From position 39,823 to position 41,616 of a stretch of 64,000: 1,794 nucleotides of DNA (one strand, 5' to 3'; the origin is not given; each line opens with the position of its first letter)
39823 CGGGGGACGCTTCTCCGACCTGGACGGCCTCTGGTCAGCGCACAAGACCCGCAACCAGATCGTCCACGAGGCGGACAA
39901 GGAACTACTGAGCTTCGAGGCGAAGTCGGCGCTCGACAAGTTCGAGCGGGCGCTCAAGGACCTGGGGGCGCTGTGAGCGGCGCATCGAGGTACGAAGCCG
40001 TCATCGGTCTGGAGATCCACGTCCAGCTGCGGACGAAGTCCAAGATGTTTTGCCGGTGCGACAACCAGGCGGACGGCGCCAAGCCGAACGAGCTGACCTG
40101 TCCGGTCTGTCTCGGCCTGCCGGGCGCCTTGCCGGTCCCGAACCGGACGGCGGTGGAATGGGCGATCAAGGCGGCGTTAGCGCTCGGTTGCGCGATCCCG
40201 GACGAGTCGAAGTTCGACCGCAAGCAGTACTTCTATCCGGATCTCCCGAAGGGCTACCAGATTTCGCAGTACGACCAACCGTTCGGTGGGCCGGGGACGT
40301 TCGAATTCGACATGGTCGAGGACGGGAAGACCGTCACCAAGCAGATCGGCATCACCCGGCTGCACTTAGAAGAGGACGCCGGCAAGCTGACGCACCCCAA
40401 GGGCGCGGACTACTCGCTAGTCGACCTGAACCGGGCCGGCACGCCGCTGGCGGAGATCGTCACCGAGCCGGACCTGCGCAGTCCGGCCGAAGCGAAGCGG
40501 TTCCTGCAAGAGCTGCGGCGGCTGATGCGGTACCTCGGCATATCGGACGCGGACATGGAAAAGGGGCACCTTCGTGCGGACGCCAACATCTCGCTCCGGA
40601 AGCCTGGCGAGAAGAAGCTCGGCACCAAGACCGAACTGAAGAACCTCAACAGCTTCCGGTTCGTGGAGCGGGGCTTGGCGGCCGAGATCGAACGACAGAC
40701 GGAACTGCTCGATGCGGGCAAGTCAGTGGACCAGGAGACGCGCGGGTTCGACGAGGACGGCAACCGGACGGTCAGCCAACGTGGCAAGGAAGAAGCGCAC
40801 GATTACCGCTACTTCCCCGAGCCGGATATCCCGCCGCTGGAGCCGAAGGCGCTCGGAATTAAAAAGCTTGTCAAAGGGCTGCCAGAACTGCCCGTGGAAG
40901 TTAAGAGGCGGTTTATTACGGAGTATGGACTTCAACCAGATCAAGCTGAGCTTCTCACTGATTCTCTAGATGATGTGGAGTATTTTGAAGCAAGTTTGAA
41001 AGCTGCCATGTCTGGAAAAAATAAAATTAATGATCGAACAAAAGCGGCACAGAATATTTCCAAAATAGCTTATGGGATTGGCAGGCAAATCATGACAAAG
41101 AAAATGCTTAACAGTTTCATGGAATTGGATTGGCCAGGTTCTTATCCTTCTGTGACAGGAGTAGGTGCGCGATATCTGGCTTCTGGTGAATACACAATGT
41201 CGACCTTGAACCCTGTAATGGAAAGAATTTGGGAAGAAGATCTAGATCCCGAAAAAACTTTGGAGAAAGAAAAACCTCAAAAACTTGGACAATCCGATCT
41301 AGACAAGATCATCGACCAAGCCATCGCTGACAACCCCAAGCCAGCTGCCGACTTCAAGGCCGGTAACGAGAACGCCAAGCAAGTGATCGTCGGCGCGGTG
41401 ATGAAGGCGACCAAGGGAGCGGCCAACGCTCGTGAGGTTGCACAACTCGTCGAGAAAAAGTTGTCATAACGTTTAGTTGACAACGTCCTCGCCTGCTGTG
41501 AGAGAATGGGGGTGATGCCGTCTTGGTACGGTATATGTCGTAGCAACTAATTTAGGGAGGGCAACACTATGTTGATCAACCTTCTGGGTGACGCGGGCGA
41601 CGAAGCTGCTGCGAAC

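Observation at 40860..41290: Mosaic gatB: ~430-nt low-GC segment within the 3' part of an essential gene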

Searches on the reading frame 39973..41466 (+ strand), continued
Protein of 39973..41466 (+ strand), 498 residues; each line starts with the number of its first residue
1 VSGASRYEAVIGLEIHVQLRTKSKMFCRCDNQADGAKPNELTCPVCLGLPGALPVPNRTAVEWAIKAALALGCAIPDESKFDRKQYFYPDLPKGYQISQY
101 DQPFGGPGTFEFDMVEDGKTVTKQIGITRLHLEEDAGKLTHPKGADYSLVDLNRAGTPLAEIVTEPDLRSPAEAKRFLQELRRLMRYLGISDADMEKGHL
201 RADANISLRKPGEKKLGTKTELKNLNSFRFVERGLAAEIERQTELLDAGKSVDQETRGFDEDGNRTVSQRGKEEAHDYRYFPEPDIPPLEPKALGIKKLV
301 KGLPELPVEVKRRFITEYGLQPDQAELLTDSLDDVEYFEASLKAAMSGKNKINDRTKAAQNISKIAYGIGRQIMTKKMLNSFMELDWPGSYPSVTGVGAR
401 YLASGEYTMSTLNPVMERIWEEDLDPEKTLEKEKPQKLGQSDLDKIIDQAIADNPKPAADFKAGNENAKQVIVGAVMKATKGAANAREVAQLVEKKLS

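Call 52: predict_structure(alignment_id=A1)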
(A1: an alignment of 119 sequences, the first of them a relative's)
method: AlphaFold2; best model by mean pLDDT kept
length: 498 residues; sequences in the alignment: 119
mean_pLDDT: 91.2   pTM: 0.89
mean pLDDT of the five models: 91.2, 90.6, 90.6, 90.2, 89.8
residues with pLDDT >= 90: 395; 70-90: 65; 50-70: 29; < 50: 9
segments of 3 or more residues with pLDDT < 50: 88-94
pLDDT, mean of each block of 10 residues (from residue 1): 76 98 95 92 86 88 98 96 59 58 95 96 98 88 89 93 98 98 97 94 98 96 95 98 98 96 93 54 74 94 98 98 95 95 95 98 95 91 75 91 94 93 93 90 97 98 97 96 92 97
secondary structure, 60 per line:
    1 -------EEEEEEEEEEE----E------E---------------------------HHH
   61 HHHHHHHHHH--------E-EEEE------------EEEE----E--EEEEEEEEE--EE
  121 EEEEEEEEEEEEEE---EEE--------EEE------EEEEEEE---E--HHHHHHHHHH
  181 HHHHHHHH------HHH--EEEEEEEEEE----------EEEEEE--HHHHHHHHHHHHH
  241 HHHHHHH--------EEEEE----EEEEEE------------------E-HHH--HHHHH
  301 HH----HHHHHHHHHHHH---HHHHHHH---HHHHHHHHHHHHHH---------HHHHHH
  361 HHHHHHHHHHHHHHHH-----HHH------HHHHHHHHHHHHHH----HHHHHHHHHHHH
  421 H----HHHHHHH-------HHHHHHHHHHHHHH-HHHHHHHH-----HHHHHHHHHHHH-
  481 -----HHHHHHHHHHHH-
elements in order: E8-18 H58-70 E81-84 E97-100 E108-116 E119-134 E138-140 E149-151 E158-164 H171-188 E200-209 E220-225 H228-247 E256-260 E265-270 H296-302 H307-318 H322-328 H332-345 H355-376 H391-404 H409-421 H426-432 H440-453 H455-462 H468-479 H486-497

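Call 55: fold_search(model_id=the predicted structure, library=pdb)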
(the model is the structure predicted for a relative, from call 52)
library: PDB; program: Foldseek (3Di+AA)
matches with E <= 10: 523; with E <= 0.001: 17
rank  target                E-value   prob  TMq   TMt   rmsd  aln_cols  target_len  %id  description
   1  9a6e_A                3.5e-44  1.00  0.78  0.81   4.8       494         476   41  Integrative model of GATB-SUCD by crosslinking MS and deep learning (released 2024-09-18)
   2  3ip4_B                4.5e-43  1.00  0.75  0.77   6.3       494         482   42  The high resolution structure of GatCAB (released 2009-11-24)
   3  3h0l_B                4.3e-40  1.00  0.73  0.88   3.4       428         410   46  Structure of trna-dependent amidotransferase gatcab from aquifex aeolicus (released 2009-07-21)
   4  3al0_B                4.2e-38  1.00  0.74  0.76   5.3       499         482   41  Crystal structure of the glutamine transamidosome from Thermotoga maritima in the glutamylation state. (released 2010-09-29)
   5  2g5i_B                1.9e-36  1.00  0.73  0.87   3.4       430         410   44  Structure of tRNA-Dependent Amidotransferase GatCAB complexed with ADP-AlF4 (released 2006-07-18)
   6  2g5h_B                3.8e-36  1.00  0.70  0.86   3.4       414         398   45  Structure of tRNA-Dependent Amidotransferase GatCAB (released 2006-07-18)
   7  2df4_B                4.0e-36  1.00  0.71  0.87   3.3       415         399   44  Structure of tRNA-Dependent Amidotransferase GatCAB complexed with Mn2+ (released 2006-07-18)
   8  3kfu_F                5.5e-36  1.00  0.78  0.87   3.8       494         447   36  Crystal structure of the transamidosome (released 2010-08-25)
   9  2dqn_B                1.4e-35  1.00  0.71  0.86   3.6       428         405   44  Structure of tRNA-Dependent Amidotransferase GatCAB complexed with Asn (released 2006-07-18)
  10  3kfu_I                1.6e-35  1.00  0.78  0.86   3.6       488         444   36  Crystal structure of the transamidosome (released 2010-08-25)
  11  4wj3_E                5.7e-35  1.00  0.72  0.78   3.0       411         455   42  Crystal structure of the asparagine transamidosome from Pseudomonas aeruginosa (released 2014-12-31)
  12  4wj3_B                1.0e-34  1.00  0.79  0.86   4.1       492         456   35  Crystal structure of the asparagine transamidosome from Pseudomonas aeruginosa (released 2014-12-31)
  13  2f2a_B                2.6e-34  1.00  0.71  0.86   3.4       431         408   42  Structure of tRNA-Dependent Amidotransferase GatCAB complexed with Gln (released 2006-07-18)
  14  4n0h_B                1.3e-23  1.00  0.50  0.85   3.4       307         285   34  Crystal structure of S. cerevisiae mitochondrial GatFAB (released 2014-04-16)
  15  2d6f_C                4.9e-16  1.00  0.43  0.44   9.1       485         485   20  Crystal structure of Glu-tRNA(Gln) amidotransferase in the complex with tRNA(Gln) (released 2006-07-11)
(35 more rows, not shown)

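Call 60: search_protein_families(library=pfam, proteins=[P0005, P0002, P0007, P0015], max_evalue=0.01)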
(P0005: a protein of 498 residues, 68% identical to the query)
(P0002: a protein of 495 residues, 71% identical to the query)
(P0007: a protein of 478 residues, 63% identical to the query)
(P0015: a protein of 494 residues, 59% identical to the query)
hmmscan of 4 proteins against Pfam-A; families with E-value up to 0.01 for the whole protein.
P0005 (498 aa): 2 families
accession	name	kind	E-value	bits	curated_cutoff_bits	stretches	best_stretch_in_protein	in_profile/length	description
PF02934.20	GatB_N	-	5.9e-115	383.6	23.4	1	10-296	2-272/277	GatB/GatE catalytic domain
PF02637.23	GatB_Yqey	-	1.9e-15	57.5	27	1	407-497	57-148/148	GatB domain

P0002 (495 aa): 2 families
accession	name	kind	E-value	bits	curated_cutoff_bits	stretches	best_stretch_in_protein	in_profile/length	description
PF02934.20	GatB_N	-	3.6e-114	381.1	23.4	1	6-292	2-272/277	GatB/GatE catalytic domain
PF02637.23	GatB_Yqey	-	6.7e-21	75.2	27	1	355-494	9-148/148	GatB domain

P0007 (478 aa): 2 families
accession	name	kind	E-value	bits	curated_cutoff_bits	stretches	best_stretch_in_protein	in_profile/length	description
PF02934.20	GatB_N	-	1e-115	386.2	23.4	1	9-289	2-270/277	GatB/GatE catalytic domain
PF02637.23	GatB_Yqey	-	2.3e-18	67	27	1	379-477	50-148/148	GatB domain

P0015 (494 aa): 2 families
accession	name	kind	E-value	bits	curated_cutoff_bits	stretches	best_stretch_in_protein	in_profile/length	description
PF02934.20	GatB_N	-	3.2e-115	384.5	23.4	1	10-292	2-271/277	GatB/GatE catalytic domain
PF02637.23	GatB_Yqey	-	1.7e-18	67.3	27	1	405-491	62-148/148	GatB domain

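Call 65: find_encoding_contigs(protein=P0027, flank=1500, max_places=1)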
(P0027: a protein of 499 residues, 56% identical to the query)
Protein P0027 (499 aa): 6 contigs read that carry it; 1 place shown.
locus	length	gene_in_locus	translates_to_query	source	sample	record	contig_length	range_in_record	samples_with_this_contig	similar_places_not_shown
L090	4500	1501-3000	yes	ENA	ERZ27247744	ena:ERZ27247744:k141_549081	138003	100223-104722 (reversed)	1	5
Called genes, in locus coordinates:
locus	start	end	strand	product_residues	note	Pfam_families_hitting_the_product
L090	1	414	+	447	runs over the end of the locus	PF01425:Amidase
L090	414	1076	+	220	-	PF00160:Pro_isomerase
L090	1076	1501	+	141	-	-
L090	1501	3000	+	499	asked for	PF02934:GatB_N, PF02637:GatB_Yqey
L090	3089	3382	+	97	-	-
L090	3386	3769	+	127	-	-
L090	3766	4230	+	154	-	PF12732:YtxH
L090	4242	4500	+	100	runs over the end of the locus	PF18910:DUF5665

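Call 66: find_encoding_contigs(protein=P0029, flank=1500, max_places=1)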
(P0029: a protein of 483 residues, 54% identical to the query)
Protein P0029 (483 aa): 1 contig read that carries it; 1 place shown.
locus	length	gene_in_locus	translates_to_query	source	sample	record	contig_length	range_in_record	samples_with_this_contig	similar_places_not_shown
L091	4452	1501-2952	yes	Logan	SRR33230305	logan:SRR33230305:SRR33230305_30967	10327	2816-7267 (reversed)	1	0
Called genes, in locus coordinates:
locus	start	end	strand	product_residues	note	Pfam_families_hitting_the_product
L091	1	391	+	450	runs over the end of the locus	PF01425:Amidase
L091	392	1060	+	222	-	PF00160:Pro_isomerase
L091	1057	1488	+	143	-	-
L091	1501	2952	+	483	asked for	PF02934:GatB_N, PF02637:GatB_Yqey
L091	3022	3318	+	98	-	-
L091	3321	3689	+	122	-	-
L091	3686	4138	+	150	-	-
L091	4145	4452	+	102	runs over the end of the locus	PF18910:DUF5665 (weak)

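Call 67: find_encoding_contigs(protein=P0011, flank=1500, max_places=1)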
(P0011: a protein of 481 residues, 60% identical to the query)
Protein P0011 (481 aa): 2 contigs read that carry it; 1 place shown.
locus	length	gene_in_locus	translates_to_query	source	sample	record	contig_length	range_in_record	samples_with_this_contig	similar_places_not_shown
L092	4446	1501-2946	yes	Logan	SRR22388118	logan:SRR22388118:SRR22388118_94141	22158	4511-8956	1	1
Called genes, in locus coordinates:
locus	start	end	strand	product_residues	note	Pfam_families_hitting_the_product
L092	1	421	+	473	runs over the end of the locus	PF01425:Amidase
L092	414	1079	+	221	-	PF00160:Pro_isomerase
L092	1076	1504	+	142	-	-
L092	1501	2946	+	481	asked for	PF02934:GatB_N, PF02637:GatB_Yqey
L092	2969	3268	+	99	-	-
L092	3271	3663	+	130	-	-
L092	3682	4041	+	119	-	-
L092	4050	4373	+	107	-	PF18910:DUF5665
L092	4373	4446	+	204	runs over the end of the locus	-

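Call 83: predict_structure(alignment_id=A2)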
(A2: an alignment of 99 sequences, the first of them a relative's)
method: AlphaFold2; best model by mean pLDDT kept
length: 498 residues; sequences in the alignment: 99
mean_pLDDT: 87.3   pTM: 0.85
mean pLDDT of the five models: 87.3, 86.8, 86.8, 86.2, 86.2
residues with pLDDT >= 90: 295; 70-90: 141; 50-70: 51; < 50: 11
segments of 3 or more residues with pLDDT < 50: 1-3, 89-94
pLDDT, mean of each block of 10 residues (from residue 1): 73 98 95 90 85 88 98 96 60 58 94 84 90 94 87 88 97 97 96 94 96 96 95 97 97 96 96 66 59 94 95 85 63 74 86 78 66 87 82 91 86 92 90 78 90 98 97 94 87 96
secondary structure, 60 per line:
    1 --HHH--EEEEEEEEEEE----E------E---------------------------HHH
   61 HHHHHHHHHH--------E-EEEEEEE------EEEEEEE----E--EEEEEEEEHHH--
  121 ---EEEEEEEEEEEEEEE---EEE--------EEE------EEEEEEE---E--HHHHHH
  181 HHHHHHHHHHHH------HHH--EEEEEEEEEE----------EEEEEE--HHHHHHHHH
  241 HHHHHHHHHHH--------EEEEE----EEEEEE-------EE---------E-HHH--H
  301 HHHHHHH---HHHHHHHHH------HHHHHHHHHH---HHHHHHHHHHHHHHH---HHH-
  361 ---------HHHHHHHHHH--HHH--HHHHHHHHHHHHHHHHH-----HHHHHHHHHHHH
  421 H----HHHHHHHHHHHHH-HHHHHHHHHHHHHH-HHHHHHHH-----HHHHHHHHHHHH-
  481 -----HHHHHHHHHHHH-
elements in order: E8-18 H58-70 E81-87 E94-100 E108-115 E124-138 E142-144 E153-155 E162-168 H175-192 E204-213 E224-229 H232-251 E260-264 E269-274 H300-307 H311-319 H326-335 H339-353 H370-379 H387-403 H409-421 H426-438 H440-453 H455-462 H468-479 H486-497

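Call 84: search_protein_families(library=ncbifam, proteins=[window:39973-41466:+, P0002], max_evalue=0.01)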
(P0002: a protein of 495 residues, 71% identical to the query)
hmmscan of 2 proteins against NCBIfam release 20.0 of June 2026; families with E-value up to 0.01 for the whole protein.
window:39973-41466:+ (498 aa): 9 families
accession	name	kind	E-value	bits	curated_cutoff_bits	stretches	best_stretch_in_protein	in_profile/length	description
NF004012.0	PRK05477.1-2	equivalog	9.4e-167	555.6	338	1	6-497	3-478/481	Asp-tRNA(Asn)/Glu-tRNA(Gln) amidotransferase subunit GatB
NF004014.0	PRK05477.1-4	equivalog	1.2e-154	515.6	414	1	6-497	2-474/475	Asp-tRNA(Asn)/Glu-tRNA(Gln) amidotransferase subunit GatB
TIGR00133.1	gatB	equivalog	1.7e-143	478.7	314.8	1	6-497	3-480/481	Asp-tRNA(Asn)/Glu-tRNA(Gln) amidotransferase subunit GatB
NF004015.0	PRK05477.1-5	equivalog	5.5e-134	447.4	628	1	5-498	13-487/488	Asp-tRNA(Asn)/Glu-tRNA(Gln) amidotransferase subunit GatB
NF004013.0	PRK05477.1-3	equivalog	5.1e-131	437.6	653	1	5-497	15-499/501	Asp-tRNA(Asn)/Glu-tRNA(Gln) amidotransferase subunit GatB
NF004011.1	PRK05477.1-1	equivalog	2.7e-130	435.3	680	1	7-497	3-473/475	Asp-tRNA(Asn)/Glu-tRNA(Gln) amidotransferase subunit GatB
NF003107.0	PRK04028.1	equivalog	8.7e-41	140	456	3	119-250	146-268/630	Glu-tRNA(Gln) amidotransferase subunit GatE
TIGR00134.1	gatE_arch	equivalog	5.7e-30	104.1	319.55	3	57-247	93-263/622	Glu-tRNA(Gln) amidotransferase subunit GatE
NF011291.0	PRK14703.1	equivalog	2.4e-11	42.6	681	1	399-497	668-767/769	glutamine--tRNA ligase/YqeY domain fusion protein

P0002 (495 aa): 9 families
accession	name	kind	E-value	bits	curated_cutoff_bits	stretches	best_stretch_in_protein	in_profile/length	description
NF004012.0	PRK05477.1-2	equivalog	8.6e-168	559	338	1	1-494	2-478/481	Asp-tRNA(Asn)/Glu-tRNA(Gln) amidotransferase subunit GatB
NF004014.0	PRK05477.1-4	equivalog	3.9e-157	523.8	414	1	1-494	1-474/475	Asp-tRNA(Asn)/Glu-tRNA(Gln) amidotransferase subunit GatB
TIGR00133.1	gatB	equivalog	5.1e-146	487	314.8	1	1-494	2-480/481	Asp-tRNA(Asn)/Glu-tRNA(Gln) amidotransferase subunit GatB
NF004015.0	PRK05477.1-5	equivalog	7.8e-138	460.1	628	1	2-495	14-487/488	Asp-tRNA(Asn)/Glu-tRNA(Gln) amidotransferase subunit GatB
NF004013.0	PRK05477.1-3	equivalog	6.1e-136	453.8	653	1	2-494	16-499/501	Asp-tRNA(Asn)/Glu-tRNA(Gln) amidotransferase subunit GatB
NF004011.1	PRK05477.1-1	equivalog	1.5e-130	436.2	680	1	1-494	1-473/475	Asp-tRNA(Asn)/Glu-tRNA(Gln) amidotransferase subunit GatB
NF003107.0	PRK04028.1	equivalog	2.3e-40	138.6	456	3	122-253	149-271/630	Glu-tRNA(Gln) amidotransferase subunit GatE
TIGR00134.1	gatE_arch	equivalog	4.1e-29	101.3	319.55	3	123-253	148-269/622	Glu-tRNA(Gln) amidotransferase subunit GatE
NF011291.0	PRK14703.1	equivalog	1e-17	63.7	681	1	300-494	589-767/769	glutamine--tRNA ligase/YqeY domain fusion protein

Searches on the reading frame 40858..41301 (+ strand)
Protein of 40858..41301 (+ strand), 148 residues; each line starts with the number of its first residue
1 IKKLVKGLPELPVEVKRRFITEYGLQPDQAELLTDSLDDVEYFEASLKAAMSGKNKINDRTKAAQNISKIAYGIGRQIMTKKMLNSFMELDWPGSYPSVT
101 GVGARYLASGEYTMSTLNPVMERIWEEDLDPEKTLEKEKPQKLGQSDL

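Call 8: search_protein_families(library=pfam, proteins=[window:40858-41301:+])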
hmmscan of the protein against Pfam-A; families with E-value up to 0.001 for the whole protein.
window:40858-41301:+ (148 aa): 0 families

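Call 14: find_homologous_proteins(query=window:40858-41301:+, max_evalue=10)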
Query window:40858-41301:+: 17 candidates shared short words with the query, none scored E <= 10.

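Call 21: search_protein_representatives(protein=window:40858-41301:+)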
Query: 148 residues. Proteins with E-value up to 0.001 (for the whole library): 7; up to 1e-10: 0; up to 1e-30: 0. The best 7 are listed.
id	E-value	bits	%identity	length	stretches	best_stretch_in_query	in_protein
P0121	9.5e-07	45.4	41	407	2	3-54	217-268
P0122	2.5e-05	40.8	33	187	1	6-91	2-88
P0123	4.4e-05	40.0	40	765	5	94-129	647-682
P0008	1.3e-04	38.5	38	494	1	2-80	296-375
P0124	5.9e-04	36.3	49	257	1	2-52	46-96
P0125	7.7e-04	36.0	37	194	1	2-71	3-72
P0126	8.6e-04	35.8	48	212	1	7-54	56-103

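Call 35: find_related_loci(query=window:40858-41301:+, collection=viral_contigs, flank=3000)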
Query window:40858-41301:+ (148 aa) in viral_contigs; peptide patterns used: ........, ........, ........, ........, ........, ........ (x = any residue, [..] = any of these).
9 stretches matched a pattern; 1 encode a relative of the query (tblastn E <= 1e-3); 1 distinct loci.
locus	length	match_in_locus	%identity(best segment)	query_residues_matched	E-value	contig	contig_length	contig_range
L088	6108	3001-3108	42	93-128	5e-5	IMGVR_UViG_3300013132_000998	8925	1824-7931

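Call 36: find_related_loci(query=window:40858-41301:+, collection=metagenome_contigs, flank=3000)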
Query window:40858-41301:+ (148 aa) in metagenome_contigs; peptide patterns used: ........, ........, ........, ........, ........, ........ (x = any residue, [..] = any of these).
154 stretches matched a pattern; 1 encode a relative of the query (tblastn E <= 1e-3); 1 distinct loci.
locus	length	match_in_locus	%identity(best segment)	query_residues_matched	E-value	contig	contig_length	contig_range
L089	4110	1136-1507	30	1-136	1e-11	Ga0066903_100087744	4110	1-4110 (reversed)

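Call 69: search_dna_similar(query=window:40858-41301:+, collection=phages, mode=protein, max_evalue=0.01, max_rows=10)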
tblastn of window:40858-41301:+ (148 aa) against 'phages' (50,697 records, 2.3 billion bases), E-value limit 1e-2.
Records with a match: 1; places in all: 1; records where one place covers at least 80% of the query: 1.
Best place of each record, by identity: <60% 1.
By first word of the organism name: Bacteriophage 1.
By host as written in the record: - 1.
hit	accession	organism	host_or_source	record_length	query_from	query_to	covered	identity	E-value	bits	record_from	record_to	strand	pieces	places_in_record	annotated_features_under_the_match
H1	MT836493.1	Bacteriophage sp.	human fecal samples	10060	1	137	93%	27.5%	2e-4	45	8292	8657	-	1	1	record has no annotation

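Call 70: search_dna_similar(query=window:40858-41301:+, collection=plasmids, mode=protein, max_evalue=0.01, max_rows=10)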
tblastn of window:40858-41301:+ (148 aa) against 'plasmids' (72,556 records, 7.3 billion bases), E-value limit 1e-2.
Records with a match: 4; places in all: 4; records where one place covers at least 80% of the query: 1.
Best place of each record, by identity: <60% 4.
By first word of the organism name: Paracoccus 3; Cereibacter 1.
By predicted mobility (MOB-suite, as given by PLSDB): non-mobilizable 3; conjugative 1.
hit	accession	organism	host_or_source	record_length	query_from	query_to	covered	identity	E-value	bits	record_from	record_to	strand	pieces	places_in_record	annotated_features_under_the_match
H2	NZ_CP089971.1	Cereibacter azotoformans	Owen's River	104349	1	131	89%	28.0%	8e-3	42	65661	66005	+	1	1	gatB: Asp-tRNA(Asn)/Glu-tRNA(Gln) amidotransferase subunit GatB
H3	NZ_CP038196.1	Paracoccus versutus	single cell,soil adjacent to the roots ...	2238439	1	58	39%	37.9%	9e-3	42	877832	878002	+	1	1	none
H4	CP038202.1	Paracoccus ferrooxidans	single cell,bioreactor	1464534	1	58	39%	37.9%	9e-3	42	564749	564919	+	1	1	gatB: Asp-tRNA(Asn)/Glu-tRNA(Gln) amidotransferase subunit GatB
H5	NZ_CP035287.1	Paracoccus versutus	whole organism,soil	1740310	1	58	39%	37.9%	9e-3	42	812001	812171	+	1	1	none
